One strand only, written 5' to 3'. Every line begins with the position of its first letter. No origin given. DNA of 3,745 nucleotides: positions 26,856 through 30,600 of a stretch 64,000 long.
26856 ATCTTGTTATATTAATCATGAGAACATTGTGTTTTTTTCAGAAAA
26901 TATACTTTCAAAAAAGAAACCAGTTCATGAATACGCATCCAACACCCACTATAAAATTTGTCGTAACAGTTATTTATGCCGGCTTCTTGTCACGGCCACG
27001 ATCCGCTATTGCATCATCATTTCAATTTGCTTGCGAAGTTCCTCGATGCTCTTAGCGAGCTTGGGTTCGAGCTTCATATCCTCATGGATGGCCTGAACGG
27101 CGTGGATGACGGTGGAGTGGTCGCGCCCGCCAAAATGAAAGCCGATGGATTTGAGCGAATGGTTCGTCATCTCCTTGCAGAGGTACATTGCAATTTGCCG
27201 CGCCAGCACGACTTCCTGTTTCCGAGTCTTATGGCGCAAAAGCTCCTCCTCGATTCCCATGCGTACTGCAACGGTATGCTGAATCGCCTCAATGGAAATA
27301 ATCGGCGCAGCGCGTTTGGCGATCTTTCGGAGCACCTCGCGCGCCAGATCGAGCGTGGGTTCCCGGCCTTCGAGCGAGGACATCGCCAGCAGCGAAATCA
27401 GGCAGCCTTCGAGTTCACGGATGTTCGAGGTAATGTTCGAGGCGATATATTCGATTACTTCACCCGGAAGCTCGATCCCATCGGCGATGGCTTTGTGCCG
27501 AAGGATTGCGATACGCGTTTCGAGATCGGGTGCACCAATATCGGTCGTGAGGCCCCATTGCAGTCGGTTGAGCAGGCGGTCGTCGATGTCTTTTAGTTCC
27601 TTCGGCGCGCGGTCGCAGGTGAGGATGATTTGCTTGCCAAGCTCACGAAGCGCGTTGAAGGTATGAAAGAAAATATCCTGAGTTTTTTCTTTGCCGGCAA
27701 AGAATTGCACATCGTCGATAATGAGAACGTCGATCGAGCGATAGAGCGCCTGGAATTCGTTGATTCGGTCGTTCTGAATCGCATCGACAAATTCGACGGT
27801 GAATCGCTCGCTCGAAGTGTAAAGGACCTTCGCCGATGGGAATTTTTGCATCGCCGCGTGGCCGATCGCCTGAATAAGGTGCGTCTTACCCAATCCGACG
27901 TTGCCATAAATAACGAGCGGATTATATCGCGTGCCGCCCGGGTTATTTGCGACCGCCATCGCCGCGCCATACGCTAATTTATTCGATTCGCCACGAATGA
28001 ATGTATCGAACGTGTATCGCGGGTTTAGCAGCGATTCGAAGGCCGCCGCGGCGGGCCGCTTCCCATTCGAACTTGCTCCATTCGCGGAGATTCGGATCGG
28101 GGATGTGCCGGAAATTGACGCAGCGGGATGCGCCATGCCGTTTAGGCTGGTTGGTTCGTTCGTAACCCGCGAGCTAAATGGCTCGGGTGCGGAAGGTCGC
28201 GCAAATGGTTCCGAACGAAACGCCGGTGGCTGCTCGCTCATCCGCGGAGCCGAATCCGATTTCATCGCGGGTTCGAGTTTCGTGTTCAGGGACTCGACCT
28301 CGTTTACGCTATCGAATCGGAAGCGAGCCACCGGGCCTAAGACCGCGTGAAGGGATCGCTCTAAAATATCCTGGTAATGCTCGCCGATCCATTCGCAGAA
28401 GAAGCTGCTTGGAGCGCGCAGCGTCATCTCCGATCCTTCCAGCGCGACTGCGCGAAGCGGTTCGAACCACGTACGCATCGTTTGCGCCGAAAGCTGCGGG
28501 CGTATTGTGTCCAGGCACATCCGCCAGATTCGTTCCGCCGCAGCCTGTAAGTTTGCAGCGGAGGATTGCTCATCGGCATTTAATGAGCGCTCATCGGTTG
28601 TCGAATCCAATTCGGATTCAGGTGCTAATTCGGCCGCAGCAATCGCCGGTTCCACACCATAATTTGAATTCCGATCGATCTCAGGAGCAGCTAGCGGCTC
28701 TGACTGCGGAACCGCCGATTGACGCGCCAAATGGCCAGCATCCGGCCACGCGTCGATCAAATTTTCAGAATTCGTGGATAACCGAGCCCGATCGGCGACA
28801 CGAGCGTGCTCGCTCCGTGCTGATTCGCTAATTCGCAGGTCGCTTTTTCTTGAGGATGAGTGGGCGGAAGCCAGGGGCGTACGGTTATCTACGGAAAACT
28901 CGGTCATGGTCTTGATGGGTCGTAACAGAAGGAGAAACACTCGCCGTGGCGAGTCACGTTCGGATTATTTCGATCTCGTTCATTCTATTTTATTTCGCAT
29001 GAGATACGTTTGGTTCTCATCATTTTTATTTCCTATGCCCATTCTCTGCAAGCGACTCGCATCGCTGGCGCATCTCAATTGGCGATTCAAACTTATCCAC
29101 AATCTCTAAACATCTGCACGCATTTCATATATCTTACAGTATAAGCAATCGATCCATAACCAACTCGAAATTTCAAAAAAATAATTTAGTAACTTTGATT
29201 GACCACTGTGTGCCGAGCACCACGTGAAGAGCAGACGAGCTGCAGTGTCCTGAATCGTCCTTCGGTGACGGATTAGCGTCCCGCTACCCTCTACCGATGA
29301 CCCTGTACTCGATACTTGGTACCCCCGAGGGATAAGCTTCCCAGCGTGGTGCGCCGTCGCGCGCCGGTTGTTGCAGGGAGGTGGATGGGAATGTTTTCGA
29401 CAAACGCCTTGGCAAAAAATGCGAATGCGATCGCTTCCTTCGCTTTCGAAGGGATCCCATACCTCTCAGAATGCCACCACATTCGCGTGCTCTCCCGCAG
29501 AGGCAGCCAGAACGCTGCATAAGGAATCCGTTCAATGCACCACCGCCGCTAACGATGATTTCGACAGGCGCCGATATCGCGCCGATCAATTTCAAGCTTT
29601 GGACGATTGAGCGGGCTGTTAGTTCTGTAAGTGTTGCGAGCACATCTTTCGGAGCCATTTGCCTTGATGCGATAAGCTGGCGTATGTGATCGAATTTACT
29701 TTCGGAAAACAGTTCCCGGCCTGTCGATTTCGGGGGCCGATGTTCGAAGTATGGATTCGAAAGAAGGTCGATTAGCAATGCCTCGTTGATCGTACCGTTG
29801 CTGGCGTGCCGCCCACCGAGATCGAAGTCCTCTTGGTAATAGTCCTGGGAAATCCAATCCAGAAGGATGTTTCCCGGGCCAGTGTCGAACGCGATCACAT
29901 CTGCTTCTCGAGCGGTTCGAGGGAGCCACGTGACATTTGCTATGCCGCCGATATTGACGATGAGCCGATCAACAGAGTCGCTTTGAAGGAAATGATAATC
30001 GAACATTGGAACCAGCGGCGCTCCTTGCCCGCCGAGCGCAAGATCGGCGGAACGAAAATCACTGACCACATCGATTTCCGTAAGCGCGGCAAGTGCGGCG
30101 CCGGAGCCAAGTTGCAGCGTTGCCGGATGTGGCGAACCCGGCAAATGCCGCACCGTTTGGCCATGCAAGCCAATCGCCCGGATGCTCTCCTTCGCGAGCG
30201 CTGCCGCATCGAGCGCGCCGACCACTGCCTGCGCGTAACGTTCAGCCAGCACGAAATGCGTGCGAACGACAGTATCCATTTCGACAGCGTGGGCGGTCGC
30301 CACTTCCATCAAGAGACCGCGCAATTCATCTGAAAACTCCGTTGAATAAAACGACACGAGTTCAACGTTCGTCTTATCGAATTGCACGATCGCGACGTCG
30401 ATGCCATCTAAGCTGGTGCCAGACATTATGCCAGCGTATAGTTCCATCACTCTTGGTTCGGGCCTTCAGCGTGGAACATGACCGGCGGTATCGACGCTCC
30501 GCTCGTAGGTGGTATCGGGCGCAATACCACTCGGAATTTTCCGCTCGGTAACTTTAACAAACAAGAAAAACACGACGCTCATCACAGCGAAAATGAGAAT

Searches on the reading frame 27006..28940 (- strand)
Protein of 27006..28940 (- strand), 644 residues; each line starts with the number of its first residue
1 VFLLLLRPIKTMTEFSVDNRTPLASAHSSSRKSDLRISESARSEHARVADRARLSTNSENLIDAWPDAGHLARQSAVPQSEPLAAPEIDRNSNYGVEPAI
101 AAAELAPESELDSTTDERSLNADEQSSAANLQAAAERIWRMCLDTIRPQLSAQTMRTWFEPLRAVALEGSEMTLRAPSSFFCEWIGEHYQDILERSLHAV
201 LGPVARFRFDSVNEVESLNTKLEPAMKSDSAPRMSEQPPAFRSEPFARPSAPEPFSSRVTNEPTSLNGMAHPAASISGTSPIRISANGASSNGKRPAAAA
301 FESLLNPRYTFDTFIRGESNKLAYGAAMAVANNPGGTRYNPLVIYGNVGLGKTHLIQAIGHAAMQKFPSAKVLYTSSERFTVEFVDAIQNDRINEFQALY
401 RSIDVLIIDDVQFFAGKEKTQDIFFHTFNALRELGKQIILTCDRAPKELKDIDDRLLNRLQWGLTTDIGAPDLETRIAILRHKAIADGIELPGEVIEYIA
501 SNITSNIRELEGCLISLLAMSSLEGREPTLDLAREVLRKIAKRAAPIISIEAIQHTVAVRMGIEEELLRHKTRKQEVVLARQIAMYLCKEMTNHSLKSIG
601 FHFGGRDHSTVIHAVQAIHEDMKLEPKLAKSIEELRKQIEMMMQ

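Call 12: search_protein_families(library=pfam, proteins=[window:27006-28940:-], max_evalue=0.001)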
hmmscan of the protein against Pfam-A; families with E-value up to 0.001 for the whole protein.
window:27006-28940:- (644 aa): 8 families
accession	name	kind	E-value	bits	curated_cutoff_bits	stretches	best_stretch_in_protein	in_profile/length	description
PF00308.24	Bac_DnaA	-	4e-69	232.4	23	1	305-467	1-162/162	Bacterial DnaA ATPAse domain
PF08299.17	Bac_DnaA_C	-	3.5e-28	97.9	31.5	1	550-618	1-69/69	Bacterial dnaA protein helix-turn-helix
PF11638.13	DnaA_N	-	4.6e-15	55.5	24.6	1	137-197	2-63/65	DnaA N-terminal domain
PF01695.23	IstB_IS21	-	1.9e-08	34.5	24.1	1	342-445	95-195/238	IstB-like ATP binding protein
PF00004.35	AAA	-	2.4e-05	25.2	21.2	1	343-460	2-123/131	ATPase family associated with various cellular activities (AAA)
PF22688.2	Hda_lid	-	0.00021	21.6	27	0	475-537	3-65/65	Hda, lid domain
PF13401.12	AAA_22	-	0.00038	21.2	27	0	341-390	7-60/130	AAA domain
PF01637.24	ATPase_2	-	0.00039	20.7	33.2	1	338-449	19-123/225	ATPase domain predominantly from Archaea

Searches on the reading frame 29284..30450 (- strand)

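Call 12: search_protein_families(library=pfam, proteins=[window:29284-30450:-], max_evalue=0.001)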
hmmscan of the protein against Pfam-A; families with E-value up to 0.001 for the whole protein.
window:29284-30450:- (388 aa): 1 family
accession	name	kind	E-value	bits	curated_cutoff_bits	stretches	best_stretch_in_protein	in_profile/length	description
PF03702.20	AnmK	-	2.2e-89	300.6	24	1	4-313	2-306/367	Anhydro-N-acetylmuramic acid kinase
